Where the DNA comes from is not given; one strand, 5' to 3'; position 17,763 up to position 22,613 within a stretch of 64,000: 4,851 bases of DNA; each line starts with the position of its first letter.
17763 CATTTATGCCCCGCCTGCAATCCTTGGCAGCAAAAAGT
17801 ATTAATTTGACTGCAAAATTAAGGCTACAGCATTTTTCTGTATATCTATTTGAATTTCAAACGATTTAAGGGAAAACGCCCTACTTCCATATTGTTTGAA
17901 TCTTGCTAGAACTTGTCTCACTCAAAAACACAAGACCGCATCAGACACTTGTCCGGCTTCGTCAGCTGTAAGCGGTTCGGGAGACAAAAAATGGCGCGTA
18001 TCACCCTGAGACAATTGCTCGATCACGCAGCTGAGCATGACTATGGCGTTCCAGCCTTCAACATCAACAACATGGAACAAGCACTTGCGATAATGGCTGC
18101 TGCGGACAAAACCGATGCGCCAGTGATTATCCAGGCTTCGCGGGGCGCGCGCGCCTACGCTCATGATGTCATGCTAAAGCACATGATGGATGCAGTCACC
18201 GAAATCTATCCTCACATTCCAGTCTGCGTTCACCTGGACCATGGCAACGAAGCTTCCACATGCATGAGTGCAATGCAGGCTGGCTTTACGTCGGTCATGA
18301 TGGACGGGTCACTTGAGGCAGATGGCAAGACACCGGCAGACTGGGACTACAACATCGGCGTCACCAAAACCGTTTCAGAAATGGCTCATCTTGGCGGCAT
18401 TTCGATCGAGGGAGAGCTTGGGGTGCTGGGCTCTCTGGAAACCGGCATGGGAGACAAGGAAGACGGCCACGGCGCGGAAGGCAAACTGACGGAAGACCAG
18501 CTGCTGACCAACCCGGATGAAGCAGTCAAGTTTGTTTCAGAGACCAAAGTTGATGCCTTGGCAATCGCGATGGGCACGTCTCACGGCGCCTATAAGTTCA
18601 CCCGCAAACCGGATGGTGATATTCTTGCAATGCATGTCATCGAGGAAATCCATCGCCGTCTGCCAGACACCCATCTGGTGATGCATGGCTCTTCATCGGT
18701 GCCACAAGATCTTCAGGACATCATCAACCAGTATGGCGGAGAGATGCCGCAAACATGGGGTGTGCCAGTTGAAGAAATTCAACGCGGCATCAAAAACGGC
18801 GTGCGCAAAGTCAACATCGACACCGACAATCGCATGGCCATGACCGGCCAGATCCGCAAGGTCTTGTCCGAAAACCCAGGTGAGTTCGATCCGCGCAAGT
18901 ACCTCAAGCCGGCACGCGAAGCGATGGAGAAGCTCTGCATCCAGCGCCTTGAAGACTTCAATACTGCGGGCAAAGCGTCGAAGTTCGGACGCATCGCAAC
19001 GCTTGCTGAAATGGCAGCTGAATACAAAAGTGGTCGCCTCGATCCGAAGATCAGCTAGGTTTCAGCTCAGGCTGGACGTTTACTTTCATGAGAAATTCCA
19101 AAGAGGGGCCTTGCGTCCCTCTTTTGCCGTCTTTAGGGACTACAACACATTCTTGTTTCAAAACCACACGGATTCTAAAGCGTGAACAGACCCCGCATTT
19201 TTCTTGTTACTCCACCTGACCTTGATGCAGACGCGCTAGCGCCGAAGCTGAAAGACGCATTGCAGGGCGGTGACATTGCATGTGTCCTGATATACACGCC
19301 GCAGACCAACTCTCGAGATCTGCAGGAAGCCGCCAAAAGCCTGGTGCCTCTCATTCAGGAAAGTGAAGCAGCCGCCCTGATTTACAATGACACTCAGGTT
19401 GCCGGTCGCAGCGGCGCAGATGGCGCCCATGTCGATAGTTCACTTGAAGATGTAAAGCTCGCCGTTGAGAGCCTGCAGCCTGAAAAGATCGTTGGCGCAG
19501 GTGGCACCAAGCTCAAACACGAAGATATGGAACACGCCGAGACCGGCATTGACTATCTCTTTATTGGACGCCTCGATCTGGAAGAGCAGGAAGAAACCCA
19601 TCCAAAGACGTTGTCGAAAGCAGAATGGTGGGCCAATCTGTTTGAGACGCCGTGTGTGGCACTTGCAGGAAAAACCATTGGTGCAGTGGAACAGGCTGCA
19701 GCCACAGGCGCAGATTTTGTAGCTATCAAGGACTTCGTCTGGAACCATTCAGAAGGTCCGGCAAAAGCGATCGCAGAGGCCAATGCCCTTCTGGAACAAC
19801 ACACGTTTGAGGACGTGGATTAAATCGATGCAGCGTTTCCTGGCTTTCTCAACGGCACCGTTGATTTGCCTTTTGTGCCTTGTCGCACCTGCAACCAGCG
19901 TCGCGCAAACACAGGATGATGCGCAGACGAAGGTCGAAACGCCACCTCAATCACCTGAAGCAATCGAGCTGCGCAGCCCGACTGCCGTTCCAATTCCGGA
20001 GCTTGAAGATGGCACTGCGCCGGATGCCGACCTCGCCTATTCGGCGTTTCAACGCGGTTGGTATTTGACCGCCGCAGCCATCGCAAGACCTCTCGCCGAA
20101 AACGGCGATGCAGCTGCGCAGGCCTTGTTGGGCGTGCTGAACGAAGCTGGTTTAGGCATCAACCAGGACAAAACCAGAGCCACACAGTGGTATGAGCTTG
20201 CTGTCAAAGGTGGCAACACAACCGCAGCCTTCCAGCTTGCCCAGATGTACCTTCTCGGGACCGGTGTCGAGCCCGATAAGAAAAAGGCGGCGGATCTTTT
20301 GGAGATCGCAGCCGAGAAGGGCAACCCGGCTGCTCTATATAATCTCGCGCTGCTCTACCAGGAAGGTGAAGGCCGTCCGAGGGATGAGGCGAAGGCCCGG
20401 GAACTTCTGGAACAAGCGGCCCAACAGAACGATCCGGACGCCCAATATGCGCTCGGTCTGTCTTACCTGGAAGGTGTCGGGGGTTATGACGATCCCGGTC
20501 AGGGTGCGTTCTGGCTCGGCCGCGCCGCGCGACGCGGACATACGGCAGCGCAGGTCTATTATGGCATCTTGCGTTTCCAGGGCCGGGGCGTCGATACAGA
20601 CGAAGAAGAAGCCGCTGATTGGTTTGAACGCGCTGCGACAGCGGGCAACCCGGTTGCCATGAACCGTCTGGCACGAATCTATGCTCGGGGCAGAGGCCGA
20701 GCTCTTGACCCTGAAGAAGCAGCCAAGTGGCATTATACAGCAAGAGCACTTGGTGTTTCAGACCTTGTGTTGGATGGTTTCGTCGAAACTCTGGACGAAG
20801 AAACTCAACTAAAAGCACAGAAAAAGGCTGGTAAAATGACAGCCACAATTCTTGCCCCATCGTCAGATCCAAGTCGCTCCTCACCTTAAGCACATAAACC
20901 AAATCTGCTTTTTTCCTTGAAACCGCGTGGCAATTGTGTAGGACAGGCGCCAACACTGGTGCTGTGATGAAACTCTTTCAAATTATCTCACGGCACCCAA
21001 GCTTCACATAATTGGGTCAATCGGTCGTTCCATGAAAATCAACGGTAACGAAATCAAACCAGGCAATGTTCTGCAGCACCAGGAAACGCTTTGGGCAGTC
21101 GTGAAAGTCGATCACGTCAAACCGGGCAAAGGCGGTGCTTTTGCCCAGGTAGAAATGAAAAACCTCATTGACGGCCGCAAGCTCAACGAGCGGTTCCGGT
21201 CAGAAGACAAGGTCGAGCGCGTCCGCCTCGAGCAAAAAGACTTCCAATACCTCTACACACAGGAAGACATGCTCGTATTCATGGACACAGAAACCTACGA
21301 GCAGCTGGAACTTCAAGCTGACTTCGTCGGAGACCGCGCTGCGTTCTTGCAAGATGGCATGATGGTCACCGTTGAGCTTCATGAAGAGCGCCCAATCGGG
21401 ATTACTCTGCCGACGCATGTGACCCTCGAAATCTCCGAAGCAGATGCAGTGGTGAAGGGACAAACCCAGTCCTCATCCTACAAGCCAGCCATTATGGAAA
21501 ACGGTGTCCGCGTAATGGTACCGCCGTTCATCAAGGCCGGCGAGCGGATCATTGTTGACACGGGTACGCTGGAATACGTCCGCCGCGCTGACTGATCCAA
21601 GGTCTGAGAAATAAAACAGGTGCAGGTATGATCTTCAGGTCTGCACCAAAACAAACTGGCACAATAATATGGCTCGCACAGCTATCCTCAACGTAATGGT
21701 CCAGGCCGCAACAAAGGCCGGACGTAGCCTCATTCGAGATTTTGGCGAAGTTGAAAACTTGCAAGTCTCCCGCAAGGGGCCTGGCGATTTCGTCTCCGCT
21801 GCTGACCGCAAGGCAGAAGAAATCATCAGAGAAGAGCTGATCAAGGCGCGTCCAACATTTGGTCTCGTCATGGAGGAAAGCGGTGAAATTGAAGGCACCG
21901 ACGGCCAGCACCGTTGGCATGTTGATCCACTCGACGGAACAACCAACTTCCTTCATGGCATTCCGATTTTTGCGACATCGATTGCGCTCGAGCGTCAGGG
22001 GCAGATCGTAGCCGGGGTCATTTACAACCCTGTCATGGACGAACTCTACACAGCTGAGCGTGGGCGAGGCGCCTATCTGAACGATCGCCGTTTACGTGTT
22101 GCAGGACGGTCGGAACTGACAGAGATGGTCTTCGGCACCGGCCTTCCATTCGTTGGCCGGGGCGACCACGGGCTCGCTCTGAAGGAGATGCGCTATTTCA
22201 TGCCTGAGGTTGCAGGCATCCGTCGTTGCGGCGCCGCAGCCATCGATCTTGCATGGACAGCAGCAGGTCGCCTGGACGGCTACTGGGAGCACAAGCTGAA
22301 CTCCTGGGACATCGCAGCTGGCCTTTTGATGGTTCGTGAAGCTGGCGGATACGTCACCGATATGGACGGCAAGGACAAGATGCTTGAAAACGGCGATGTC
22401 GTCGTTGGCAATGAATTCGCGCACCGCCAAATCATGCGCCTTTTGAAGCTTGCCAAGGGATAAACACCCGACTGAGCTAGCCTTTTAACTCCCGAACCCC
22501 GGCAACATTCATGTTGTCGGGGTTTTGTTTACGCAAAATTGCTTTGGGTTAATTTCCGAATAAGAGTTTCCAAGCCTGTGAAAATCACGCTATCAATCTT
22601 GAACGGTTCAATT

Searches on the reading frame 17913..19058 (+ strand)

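Call 29: search_protein_families(library=pfam, proteins=[window:17913-19058:+], max_evalue=0.00001)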
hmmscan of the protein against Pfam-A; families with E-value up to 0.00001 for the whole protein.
window:17913-19058:+ (381 aa): 1 family
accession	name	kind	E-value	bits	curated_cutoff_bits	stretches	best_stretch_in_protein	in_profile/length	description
PF01116.26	F_bP_aldolase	-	6.5e-90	301.8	25.5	1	31-354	2-277/277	Fructose-bisphosphate aldolase class-II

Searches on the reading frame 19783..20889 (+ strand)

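Call 29: search_protein_families(library=pfam, proteins=[window:19783-20889:+], max_evalue=0.00001)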
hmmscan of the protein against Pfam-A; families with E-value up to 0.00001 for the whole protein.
window:19783-20889:+ (368 aa): 2 families
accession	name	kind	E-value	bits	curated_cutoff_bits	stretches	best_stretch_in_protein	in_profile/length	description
PF08238.18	Sel1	-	2.4e-45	151.8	30.7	3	182-217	1-36/36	Sel1 repeat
PF23310.1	TPR_27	-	5.7e-06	26.4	27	0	168-229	14-72/110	Plant tetratrico peptide repeats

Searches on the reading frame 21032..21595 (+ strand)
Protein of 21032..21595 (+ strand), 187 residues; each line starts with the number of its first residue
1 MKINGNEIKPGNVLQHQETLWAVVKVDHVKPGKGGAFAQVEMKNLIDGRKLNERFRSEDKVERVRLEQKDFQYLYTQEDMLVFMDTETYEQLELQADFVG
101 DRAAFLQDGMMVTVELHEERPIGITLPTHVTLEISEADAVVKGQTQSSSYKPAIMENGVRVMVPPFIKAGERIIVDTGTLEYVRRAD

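Call 50: search_protein_families(library=pfam, proteins=[window:21032-21595:+], max_evalue=0.0001)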
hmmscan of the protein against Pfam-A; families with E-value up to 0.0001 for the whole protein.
window:21032-21595:+ (187 aa): 3 families
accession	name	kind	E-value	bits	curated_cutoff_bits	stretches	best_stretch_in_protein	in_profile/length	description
PF08207.18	EFP_N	-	1.1e-23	83.4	23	1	5-61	2-58/58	Elongation factor P (EF-P) KOW-like domain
PF09285.17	Elong-fact-P_C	-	2.6e-23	81.9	25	1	130-185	1-56/56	Elongation factor P, C-terminal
PF01132.26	EFP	-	3.5e-22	78.5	27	1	69-122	1-54/54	Elongation factor P (EF-P) OB domain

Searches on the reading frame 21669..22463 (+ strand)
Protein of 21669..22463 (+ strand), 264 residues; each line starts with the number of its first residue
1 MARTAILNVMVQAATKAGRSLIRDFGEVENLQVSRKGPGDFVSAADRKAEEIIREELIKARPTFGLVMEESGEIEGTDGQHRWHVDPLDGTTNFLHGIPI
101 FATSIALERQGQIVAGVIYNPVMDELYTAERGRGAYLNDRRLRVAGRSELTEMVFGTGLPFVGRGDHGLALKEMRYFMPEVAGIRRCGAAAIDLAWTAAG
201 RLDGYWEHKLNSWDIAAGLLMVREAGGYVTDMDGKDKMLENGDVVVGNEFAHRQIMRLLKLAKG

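Call 50: search_protein_families(library=pfam, proteins=[window:21669-22463:+], max_evalue=0.0001)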
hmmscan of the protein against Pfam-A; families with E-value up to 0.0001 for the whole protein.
window:21669-22463:+ (264 aa): 1 family
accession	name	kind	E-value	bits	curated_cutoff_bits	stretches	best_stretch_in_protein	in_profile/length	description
PF00459.30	Inositol_P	-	2e-65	221.4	27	1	6-257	5-264/271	Inositol monophosphatase family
